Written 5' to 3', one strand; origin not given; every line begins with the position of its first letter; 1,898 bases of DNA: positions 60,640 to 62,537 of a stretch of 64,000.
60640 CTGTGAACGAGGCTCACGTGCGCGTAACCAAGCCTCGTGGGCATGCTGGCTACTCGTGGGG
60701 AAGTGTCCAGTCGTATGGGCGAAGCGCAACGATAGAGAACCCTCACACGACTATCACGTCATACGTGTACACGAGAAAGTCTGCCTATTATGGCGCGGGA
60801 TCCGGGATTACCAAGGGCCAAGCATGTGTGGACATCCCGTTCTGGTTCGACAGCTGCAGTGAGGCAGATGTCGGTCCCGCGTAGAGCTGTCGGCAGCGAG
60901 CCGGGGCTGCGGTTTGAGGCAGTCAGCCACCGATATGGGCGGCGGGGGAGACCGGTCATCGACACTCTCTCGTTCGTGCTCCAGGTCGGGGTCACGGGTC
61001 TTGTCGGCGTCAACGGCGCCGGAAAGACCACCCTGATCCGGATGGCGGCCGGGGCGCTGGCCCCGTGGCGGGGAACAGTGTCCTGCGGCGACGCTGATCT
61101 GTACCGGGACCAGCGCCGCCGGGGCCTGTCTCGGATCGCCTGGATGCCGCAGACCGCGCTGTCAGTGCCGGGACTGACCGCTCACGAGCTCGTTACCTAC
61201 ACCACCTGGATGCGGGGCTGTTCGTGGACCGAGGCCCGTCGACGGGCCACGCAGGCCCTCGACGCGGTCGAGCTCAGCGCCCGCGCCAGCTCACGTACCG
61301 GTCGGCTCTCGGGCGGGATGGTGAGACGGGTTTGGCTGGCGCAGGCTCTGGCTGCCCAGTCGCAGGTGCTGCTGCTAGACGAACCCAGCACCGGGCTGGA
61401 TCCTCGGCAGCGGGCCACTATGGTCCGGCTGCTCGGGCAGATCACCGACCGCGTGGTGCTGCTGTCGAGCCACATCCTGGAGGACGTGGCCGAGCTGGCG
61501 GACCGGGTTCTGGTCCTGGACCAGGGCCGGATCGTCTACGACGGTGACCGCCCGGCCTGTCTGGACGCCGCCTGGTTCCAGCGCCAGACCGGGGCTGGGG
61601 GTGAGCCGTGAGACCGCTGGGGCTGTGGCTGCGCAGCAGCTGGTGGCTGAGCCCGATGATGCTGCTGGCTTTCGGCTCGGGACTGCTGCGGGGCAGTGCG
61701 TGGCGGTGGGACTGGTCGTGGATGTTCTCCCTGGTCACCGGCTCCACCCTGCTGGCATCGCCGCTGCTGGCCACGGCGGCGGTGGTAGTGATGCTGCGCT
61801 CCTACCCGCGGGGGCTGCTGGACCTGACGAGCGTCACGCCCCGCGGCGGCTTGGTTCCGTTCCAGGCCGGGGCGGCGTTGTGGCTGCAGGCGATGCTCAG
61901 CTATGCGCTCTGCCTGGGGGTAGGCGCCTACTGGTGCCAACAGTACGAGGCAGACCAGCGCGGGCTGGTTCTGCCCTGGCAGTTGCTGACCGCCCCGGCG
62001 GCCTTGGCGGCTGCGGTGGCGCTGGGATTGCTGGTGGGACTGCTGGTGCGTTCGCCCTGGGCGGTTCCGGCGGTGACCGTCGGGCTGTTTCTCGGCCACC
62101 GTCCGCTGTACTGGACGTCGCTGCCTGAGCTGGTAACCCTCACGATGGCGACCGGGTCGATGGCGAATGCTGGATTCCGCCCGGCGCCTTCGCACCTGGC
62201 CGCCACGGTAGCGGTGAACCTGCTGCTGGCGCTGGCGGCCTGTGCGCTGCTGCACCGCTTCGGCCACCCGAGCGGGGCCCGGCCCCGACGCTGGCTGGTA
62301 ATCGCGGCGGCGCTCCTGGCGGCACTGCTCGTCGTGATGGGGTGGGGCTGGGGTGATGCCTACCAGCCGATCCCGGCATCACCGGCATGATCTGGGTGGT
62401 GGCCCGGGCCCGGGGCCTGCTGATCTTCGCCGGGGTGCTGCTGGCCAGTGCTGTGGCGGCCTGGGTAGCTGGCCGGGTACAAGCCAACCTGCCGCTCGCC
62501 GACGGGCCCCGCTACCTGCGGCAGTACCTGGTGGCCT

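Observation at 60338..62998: Low-GC islet: secreted Tyr/Gly-rich peptide followed by ABC ATPase and two membrane proteins (bacteriocin/immunity-like architecture)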

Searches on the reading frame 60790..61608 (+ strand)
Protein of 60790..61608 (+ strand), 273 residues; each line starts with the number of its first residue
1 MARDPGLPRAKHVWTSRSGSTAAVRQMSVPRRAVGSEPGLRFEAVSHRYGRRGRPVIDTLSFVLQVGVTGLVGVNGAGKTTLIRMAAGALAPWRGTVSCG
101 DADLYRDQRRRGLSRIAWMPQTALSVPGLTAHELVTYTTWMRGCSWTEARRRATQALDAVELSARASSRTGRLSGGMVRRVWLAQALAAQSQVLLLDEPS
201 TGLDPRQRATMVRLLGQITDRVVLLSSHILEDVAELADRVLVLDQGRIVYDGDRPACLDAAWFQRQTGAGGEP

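Call 6: search_protein_families(library=pfam, proteins=[window:60790-61608:+], max_evalue=1)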
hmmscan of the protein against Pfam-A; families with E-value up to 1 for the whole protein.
window:60790-61608:+ (273 aa): 16 families
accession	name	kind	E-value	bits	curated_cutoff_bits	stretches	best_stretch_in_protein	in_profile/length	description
PF00005.33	ABC_tran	-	6.3e-25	88.8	25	1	68-200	13-136/137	ABC transporter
PF13304.12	AAA_21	-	1.7e-09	38.6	27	2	184-229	251-299/304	AAA domain, putative AbiEii toxin, Type IV TA system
PF13401.12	AAA_22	-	0.00084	20.1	27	1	69-198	8-92/130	AAA domain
PF13476.12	AAA_23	-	0.011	16.8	27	1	62-84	15-37/201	AAA domain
PF13191.12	AAA_16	-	0.017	16.1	32.6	1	71-244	29-139/167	AAA ATPase domain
PF02463.25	SMC_N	-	0.02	14.7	40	0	62-83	20-41/220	RecF/RecN/SMC N terminal domain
PF09818.15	ABC_ATPase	-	0.051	13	23.2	0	169-201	154-186/283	P-loop domain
PF13604.12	AAA_30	-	0.061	13.5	27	1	68-225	20-122/191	AAA domain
PF12128.14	DUF3584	-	0.071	11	31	1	67-85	18-36/1191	Protein of unknown function (DUF3584)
PF06414.18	Zeta_toxin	-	0.09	12.6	22.3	1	71-107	21-56/199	Zeta toxin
PF00448.28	SRP54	-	0.13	12.3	22.7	1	71-106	6-41/196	SRP54-type protein, GTPase domain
PF04310.18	MukB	-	0.16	12.1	23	1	62-92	22-52/226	MukB N-terminal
PF13555.12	AAA_29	-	0.17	12.1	27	1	67-83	23-39/61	P-loop containing region of AAA domain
PF13671.12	AAA_33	-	0.2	12.4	27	0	71-91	4-24/143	AAA domain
PF13558.12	SbcC_Walker_B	-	0.2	12.4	27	0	166-215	26-88/90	SbcC/RAD50-like, Walker B motif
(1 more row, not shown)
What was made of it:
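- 60868..61611 (+): ABC ATPase, 247 aa, DrrA/ABCA-like (ABC-2 class) nucleotide-binding domain. PF00005 E 6e-25 (call 6).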

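Call 7: search_protein_families(library=ncbifam, proteins=[window:60790-61608:+], max_evalue=1)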
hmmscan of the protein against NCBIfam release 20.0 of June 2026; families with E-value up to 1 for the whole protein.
window:60790-61608:+ (273 aa): 199 families (the best 25 are shown)
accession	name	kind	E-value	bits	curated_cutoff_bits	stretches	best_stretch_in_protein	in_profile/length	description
TIGR01188.1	drrA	subfamily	2.4e-39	135.4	312.45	1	57-252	9-206/302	daunorubicin resistance ABC transporter, ATP-binding protein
TIGR03864.1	PQQ_ABC_ATP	hypoth_equivalog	5.3e-38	130.8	302.25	1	40-254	2-216/236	ABC transporter, ATP-binding subunit, PQQ-dependent alcohol dehydrogenase system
NF010060.0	PRK13537.1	equivalog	1.3e-35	122.8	521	1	32-255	8-231/314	nodulation factor ABC transporter ATP-binding protein NodI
TIGR04521.1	ECF_ATPase_2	equivalog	1.8e-35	122.4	330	1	42-259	3-234/279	energy-coupling factor transporter ATPase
TIGR03873.1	F420-0_ABC_ATP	hypoth_equivalog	5.6e-33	114.3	372.4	1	40-259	2-226/256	putative F420-0 ABC transporter ATP-binding protein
TIGR03522.1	GldA_ABC_ATP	equivalog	2.4e-32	112.6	402.6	1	43-252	6-214/301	gliding motility-associated ABC transporter ATP-binding subunit GldA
NF010059.0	PRK13536.1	equivalog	2.7e-32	111.9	549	1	39-255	43-259/342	nodulation factor ABC transporter ATP-binding protein NodI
NF010068.0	PRK13548.1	equivalog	3.3e-32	111.6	261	1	46-262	10-235/261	heme ABC transporter ATP-binding protein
TIGR02857.1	CydD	equivalog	5.6e-32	111.4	435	1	34-243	314-529/529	thiol reductant ABC exporter subunit CydD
TIGR03258.1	PhnT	equivalog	6.8e-31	107.6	499.15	1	36-257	5-227/359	2-aminoethylphosphonate ABC transport system ATP-binding subunit PhnT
TIGR01288.1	nodI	equivalog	1.1e-30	106.7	424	1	43-258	8-223/303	nodulation factor ABC transporter ATP-binding protein NodI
NF008409.0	PRK11231.1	equivalog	3e-30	105.4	375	1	45-254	8-222/255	Fe(3+) dicitrate ABC transporter ATP-binding protein FecE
NF033858.1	ABC2_perm_RbbA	equivalog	3e-29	101.5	1050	1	41-254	3-221/909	ribosome-associated ATPase/putative transporter RbbA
NF040873.1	AztA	equivalog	3.8e-29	101.6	220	1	52-240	3-189/191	zinc ABC transporter ATP-binding protein AztA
TIGR03375.1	type_I_sec_LssB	subfamily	9.7e-29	100.2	693.1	1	40-260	466-691/696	type I secretion system permease/ATPase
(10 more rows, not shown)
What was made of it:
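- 60868..61611 (+): Best NCBIfam match is the DrrA subfamily at 135 bits, below its 312-bit cut-off (call 7).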

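Call 52: search_protein_families(library=padloc, proteins=[window:60868-61608:+], max_evalue=0.01)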
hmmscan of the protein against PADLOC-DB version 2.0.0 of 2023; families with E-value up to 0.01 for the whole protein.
window:60868-61608:+ (247 aa): 21 families
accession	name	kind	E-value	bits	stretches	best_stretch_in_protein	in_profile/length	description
PDLC04135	mad3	-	1.6e-23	81.9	2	143-220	260-340/374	mads_3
PDLC02980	AriA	-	6e-10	37.6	2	158-202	251-298/304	-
PDLC00277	PtuA1|PtuA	-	1.1e-07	29.4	1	33-78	16-61/423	AAA ATPase domain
PDLC04541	PDC-M25A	-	8.4e-06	23.1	0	139-202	243-305/380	-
PDLC04175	HEC-01A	-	1.4e-05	22.4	1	145-196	247-300/363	-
PDLC04140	mad8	-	7.2e-05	20.4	1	42-191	29-219/314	mads_8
PDLC00278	PtuA1|PtuA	-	8.1e-05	20.1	1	33-135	16-121/436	AAA ATPase domain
PDLC04168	GajA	-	0.00013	18.8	0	31-80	15-63/570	-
PDLC04164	AriA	-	0.00018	19.2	0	42-59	29-46/253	-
PDLC00269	PtuA1|PtuA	-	0.00047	17.5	1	40-66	32-58/446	AAA ATPase domain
PDLC02914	ATPase-Toprim_I-B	-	0.00048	17.4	0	41-58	26-43/443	-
PDLC04169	GajA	-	0.00083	16.9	1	159-215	130-189/434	-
PDLC04213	HEC-02A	-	0.0012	16.4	0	37-63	20-46/337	-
PDLC00311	PtuA1|PtuA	-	0.0013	15.8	1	32-76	15-59/455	AAA ATPase domain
PDLC00096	GajA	-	0.0015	15.3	0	34-61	18-45/630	AAA ATPase domain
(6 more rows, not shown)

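Call 81: search_solved_structures(query=window:60868-61608:+, max_evalue=1e-20)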
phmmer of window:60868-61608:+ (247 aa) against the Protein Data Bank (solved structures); distinct sequences matched with E-value up to 1e-20: 72 (the best 60 are shown).
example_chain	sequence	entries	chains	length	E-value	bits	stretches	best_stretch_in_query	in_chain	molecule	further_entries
7lkp_A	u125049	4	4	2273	7e-44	153.4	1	10-226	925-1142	Retinal-specific phospholipid-transporting ATPase ABCA4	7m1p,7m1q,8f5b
7e7i_A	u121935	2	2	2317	7.4e-44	153.3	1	10-226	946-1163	Retinal-specific phospholipid-transporting ATPase ABCA4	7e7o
7lkz_A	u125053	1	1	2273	4.9e-43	150.6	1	10-226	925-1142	Retinal-specific phospholipid-transporting ATPase ABCA4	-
7e7q_A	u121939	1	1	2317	5.2e-43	150.6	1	10-226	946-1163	Retinal-specific phospholipid-transporting ATPase ABCA4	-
7w01_A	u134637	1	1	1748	1.4e-41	145.8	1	21-223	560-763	Phospholipid-transporting ATPase ABCA3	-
8edw_A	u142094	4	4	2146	8.1e-41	143.4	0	8-226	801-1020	Phospholipid-transporting ATPase ABCA7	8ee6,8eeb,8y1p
7w02_A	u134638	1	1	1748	1e-40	143.1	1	21-223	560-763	Phospholipid-transporting ATPase ABCA3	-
7tbz_A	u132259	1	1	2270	2.5e-40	141.8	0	30-225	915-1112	ATP-binding cassette, sub-family A (ABC1), member 1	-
7tdt_A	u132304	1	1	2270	3e-40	141.5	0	30-225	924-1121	Phospholipid-transporting ATPase ABCA1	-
7tby_A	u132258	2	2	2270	3e-40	141.5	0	30-225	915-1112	ATP-binding cassette, sub-family A (ABC1), member 1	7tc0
5xjy_A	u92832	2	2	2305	3.1e-40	141.5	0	30-225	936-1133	ATP-binding cassette sub-family A member 1 | Phospholipid-transporting ATPase ABCA1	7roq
8eop_A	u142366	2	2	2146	6.6e-40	140.4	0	8-226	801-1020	Phospholipid-transporting ATPase ABCA7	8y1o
7tbw_A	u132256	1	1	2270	2.1e-39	138.8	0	30-225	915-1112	ATP-binding cassette, sub-family A (ABC1), member 1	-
8j5q_D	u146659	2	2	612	6.1e-31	111.1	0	30-229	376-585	Uncharacterized ABC transporter ATP-binding protein Rv1281c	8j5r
8j5s_D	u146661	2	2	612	4.7e-30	108.2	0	30-229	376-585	Uncharacterized ABC transporter ATP-binding protein Rv1281c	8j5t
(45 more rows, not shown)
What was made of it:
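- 60868..61611 (+): Nearest solved structures are ABCA4/3/7/1 NBDs, E 7e-44 (call 81).
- On ABC-2 / type V exporter (DrrA/ABCA class): The top PDB matches are ABCA4/3/7/1 NBDs, E 1e-39 to 7e-44 (call 81).
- Closest known: DrrAB / ABCA-type. Same: The nucleotide-binding domain is closest to DrrA, NodI and ABCA NBDs (calls 7, 81).
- The ATPase is closest to DrrA/NodI-type families and to ABCA lipid-transporter NBDs (calls 7, 81).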

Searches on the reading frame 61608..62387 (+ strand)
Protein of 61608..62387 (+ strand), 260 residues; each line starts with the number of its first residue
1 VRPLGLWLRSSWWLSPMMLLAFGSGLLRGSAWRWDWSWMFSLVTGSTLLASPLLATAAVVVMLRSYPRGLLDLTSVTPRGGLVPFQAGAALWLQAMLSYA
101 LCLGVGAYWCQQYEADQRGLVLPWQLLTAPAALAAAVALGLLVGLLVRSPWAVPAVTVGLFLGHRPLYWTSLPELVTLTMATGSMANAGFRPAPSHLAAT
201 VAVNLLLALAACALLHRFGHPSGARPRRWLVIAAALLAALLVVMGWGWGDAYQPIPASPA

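Call 6: search_protein_families(library=pfam, proteins=[window:61608-62387:+], max_evalue=1)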
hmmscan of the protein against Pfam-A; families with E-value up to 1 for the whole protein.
window:61608-62387:+ (260 aa): 0 families

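Call 7: search_protein_families(library=ncbifam, proteins=[window:61608-62387:+], max_evalue=1)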
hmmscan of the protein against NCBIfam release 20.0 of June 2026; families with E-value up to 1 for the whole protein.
window:61608-62387:+ (260 aa): 1 family
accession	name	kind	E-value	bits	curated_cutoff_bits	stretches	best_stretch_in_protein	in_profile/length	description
NF058595.1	invert_tail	domain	0.014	15.7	37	1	176-250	3-75/113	lipo-invert putative C-terminal anchoring domain-containing protein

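Call 12: find_homologous_proteins(query=window:61608-62387:+, max_evalue=0.001)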
Query window:61608-62387:+ (260 aa): 3 proteins with E <= 0.001 among 8000 candidates.
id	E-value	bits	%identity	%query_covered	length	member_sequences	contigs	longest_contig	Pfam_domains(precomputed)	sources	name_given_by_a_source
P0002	1.8e-159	548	99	100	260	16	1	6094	-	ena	-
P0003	6.8e-98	346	68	99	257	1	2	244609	-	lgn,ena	-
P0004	2.3e-95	337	65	99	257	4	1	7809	-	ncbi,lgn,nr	ncbi:MAG: hypothetical protein Q4G45_12635 [Actinomycetia bacterium]|nr:hypothetical protein [Actino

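Call 13: find_encoding_contigs(protein=P0003, flank=10000)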
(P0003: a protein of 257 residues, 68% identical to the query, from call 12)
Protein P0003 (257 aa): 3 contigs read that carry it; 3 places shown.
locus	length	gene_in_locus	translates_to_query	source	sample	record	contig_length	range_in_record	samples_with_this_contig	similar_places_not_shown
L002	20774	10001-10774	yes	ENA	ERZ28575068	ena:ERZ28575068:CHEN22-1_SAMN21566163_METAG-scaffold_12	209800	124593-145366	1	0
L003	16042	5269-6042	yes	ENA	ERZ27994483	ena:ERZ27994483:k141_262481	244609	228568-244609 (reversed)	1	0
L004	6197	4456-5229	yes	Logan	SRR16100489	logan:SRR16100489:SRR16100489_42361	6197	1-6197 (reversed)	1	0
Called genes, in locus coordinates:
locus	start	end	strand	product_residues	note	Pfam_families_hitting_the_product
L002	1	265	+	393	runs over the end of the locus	PF02670:DXP_reductoisom, PF08436:DXP_redisom_C, PF13288:DXPR_C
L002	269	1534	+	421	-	PF02163:Peptidase_M50, PF13180:PDZ_2 (faint), PF17820:PDZ_6 (weak)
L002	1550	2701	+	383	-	PF04551:GcpE, PF26540:GcpE_C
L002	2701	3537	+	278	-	PF13312:DUF4081, PF13508:Acetyltransf_7 (faint), PF00583:Acetyltransf_1, PF08445:FR47 (weak)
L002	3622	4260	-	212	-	-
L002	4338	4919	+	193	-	-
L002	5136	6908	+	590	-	PF00587:tRNA-synt_2b, PF04073:tRNA_edit, PF03129:HGTP_anticodon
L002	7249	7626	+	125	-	PF02525:Flavodoxin_2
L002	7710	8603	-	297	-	PF00248:Aldo_ket_red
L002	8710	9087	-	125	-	-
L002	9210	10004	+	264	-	PF00005:ABC_tran, PF13304:AAA_21 (weak)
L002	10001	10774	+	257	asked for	-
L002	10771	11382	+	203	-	-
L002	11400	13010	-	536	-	PF01935:DUF87 (faint), PF03193:RsgA_GTPase (faint), PF00005:ABC_tran, PF01583:APS_kinase (faint), PF02463:SMC_N (faint), PF05621:TniB (faint), PF13304:AAA_21 (weak), PF00005:ABC_tran, +6 more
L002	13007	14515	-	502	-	PF00583:Acetyltransf_1, PF13673:Acetyltransf_10, PF08445:FR47 (weak), PF13508:Acetyltransf_7, PF00144:Beta-lactamase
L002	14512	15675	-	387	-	PF03702:AnmK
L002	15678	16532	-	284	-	PF00528:BPD_transp_1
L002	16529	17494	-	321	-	PF19300:BPD_transp_1_N (weak), PF00528:BPD_transp_1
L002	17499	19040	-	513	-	PF00496:SBP_bac_5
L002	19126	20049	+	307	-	PF01418:HTH_6, PF01380:SIS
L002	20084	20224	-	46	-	-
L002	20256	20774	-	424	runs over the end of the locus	PF13173:AAA_14 (weak), PF13635:DUF4143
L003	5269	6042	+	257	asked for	-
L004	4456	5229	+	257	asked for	-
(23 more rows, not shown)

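Call 14: find_encoding_contigs(protein=P0004, flank=10000)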
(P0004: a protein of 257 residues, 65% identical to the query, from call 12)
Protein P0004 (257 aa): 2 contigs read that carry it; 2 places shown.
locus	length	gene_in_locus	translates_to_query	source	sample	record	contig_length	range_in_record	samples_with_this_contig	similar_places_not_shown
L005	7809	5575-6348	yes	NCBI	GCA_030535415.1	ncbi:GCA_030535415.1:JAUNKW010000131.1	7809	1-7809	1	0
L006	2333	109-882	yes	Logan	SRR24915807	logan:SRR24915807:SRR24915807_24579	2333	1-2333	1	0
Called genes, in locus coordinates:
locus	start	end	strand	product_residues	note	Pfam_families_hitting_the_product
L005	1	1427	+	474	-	PF00587:tRNA-synt_2b, PF04073:tRNA_edit, PF03129:HGTP_anticodon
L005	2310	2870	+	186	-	PF02525:Flavodoxin_2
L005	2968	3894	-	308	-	PF00248:Aldo_ket_red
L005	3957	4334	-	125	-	-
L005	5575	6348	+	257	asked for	-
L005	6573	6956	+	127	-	-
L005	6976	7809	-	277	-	PF00005:ABC_tran, PF02463:SMC_N (weak)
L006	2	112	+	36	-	?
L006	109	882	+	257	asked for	-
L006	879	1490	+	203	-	-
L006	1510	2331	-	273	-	?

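Call 15: find_encoding_contigs(protein=P0002, flank=10000)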
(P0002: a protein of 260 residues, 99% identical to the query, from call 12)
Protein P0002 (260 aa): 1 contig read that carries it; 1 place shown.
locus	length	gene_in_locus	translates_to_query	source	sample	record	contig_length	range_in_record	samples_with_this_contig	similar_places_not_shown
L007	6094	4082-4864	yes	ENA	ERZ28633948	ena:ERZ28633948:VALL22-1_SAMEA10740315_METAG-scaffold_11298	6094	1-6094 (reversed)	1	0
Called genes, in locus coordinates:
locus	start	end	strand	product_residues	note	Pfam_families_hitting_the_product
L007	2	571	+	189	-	?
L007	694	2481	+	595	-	PF00587:tRNA-synt_2b, PF04073:tRNA_edit, PF03129:HGTP_anticodon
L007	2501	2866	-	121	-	-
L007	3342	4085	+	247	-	PF00005:ABC_tran, PF13304:AAA_21 (faint)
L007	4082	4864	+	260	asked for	-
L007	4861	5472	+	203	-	-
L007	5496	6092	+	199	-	?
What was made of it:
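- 60868..61611 (+): The same start was called in L007 (call 15).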

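Call 36: find_related_loci(query=A4, collection=genome_contigs, flank=6000)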
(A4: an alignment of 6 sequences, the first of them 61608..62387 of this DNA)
Query A4 (260 aa) in genome_contigs; peptide patterns used: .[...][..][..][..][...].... (x = any residue, [..] = any of these).
181 stretches matched a pattern; 1 encode a relative of the query (tblastn E <= 1e-3); 1 distinct loci.
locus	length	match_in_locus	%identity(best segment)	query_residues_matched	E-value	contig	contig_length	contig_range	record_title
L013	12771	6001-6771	65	1-257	2e-77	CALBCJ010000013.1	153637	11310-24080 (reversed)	MAG TPA_asm: uncultured Propionibacteriaceae bacterium isolate ERR589517_bin.91_CONCOCT_v1.1_MAG genome assembly, contig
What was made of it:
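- Tried and rejected: GTDB genome scan with the TM1 profile: one species only, an uncultured Propionibacteriaceae MAG (call 36).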

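Call 45: find_related_loci(query=A4, collection=metagenome_contigs, flank=4000)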
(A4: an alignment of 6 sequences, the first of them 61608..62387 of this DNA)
Query A4 (260 aa) in metagenome_contigs; peptide patterns used: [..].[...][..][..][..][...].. (x = any residue, [..] = any of these).
224 stretches matched a pattern; 4 encode a relative of the query (tblastn E <= 1e-3); 4 distinct loci.
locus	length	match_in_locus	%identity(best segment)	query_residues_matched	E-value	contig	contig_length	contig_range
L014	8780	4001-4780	99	1-260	4e-162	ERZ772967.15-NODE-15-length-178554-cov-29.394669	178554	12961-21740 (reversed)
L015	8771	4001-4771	65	1-257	3e-77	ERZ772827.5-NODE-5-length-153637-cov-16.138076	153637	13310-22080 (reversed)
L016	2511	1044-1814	48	1-257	7e-65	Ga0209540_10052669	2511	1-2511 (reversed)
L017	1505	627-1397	44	1-257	6e-54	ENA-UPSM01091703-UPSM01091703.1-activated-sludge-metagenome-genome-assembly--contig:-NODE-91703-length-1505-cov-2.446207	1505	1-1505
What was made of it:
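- Tried and rejected: The metagenome scan added four loci (call 45).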

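Call 52: search_protein_families(library=padloc, proteins=[window:61608-62387:+], max_evalue=0.01)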
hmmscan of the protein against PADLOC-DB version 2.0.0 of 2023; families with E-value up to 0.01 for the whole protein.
window:61608-62387:+ (260 aa): 0 families

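Call 59: predict_structure(alignment_id=A6)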
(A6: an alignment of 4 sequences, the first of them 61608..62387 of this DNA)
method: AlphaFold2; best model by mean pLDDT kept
length: 260 residues; sequences in the alignment: 4
mean_pLDDT: 43.9   pTM: 0.33
mean pLDDT of the five models: 43.9, 43.9, 41.7, 41.4, 39.8
residues with pLDDT >= 90: 0; 70-90: 0; 50-70: 55; < 50: 205
segments of 3 or more residues with pLDDT < 50: 1-5, 10-67, 69-84, 109-129, 149-155, 162-224, 237-260
pLDDT, mean of each block of 10 residues (from residue 1): 47 47 40 39 42 45 45 43 51 55 51 40 46 54 52 48 38 29 31 37 46 47 47 50 38 36
secondary structure, 60 per line:
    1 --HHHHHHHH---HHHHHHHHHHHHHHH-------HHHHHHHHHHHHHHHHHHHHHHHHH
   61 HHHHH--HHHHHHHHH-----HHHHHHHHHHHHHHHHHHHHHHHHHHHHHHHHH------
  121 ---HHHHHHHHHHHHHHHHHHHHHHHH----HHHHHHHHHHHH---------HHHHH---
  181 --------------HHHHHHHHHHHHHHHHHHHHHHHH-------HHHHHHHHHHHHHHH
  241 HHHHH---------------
elements in order: H3-10 H14-28 H36-65 H68-76 H82-114 H124-147 H152-163 H173-177 H195-218 H226-245
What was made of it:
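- On ABC-2 / type V exporter (DrrA/ABCA class): The AF2 model of TM1 has pLDDT 44 and was not usable for fold search (call 59).
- Closest known: DrrAB / ABCA-type. Different: The membrane subunits belong to no described family and their fold could not be modelled (call 59).
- Tried and rejected: AF2 of TM1 with a 4-sequence alignment: pLDDT 44, unusable (call 59).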

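Call 60: search_protein_families(library=pfam, alignment_id=A4, max_evalue=10)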
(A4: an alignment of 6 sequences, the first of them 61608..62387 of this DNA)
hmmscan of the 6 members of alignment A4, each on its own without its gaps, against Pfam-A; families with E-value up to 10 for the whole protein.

A. member 1, window:61608-62387:+ (260 aa): 2 families
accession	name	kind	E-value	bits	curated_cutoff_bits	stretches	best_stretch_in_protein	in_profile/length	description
PF17259.7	DUF5325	-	3.1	8.1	25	1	205-248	9-49/61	Family of unknown function (DUF5325)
PF12155.13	NADHdh-2_N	-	7.2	7.5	25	1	158-238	5-84/88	NADH dehydrogenase subunit 2 N-terminal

B. families by the number of members that match (of 6 scanned): 6 families
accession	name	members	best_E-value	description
PF05042.19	Caleosin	1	0.023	Caleosin related protein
PF24195.1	DUF7420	1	0.18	Family of unknown function (DUF7420)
PF20482.3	DUF6722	1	1.4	Family of unknown function (DUF6722)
PF17259.7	DUF5325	1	3.1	Family of unknown function (DUF5325)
PF23417.1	STING_TM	1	6.5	STING transmembrane domain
PF12155.13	NADHdh-2_N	1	7.2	NADH dehydrogenase subunit 2 N-terminal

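Call 79: search_solved_structures(query=A4, max_evalue=10)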
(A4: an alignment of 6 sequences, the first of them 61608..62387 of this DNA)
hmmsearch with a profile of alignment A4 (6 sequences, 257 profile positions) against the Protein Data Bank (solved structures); distinct sequences matched with E-value up to 10: 0.
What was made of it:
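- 61608..62390 (+): TM1, a 260-aa polytopic membrane protein with about six predicted helices. Family without annotation. No Pfam, NCBIfam or PDB match (calls 6, 7, 60, 79).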
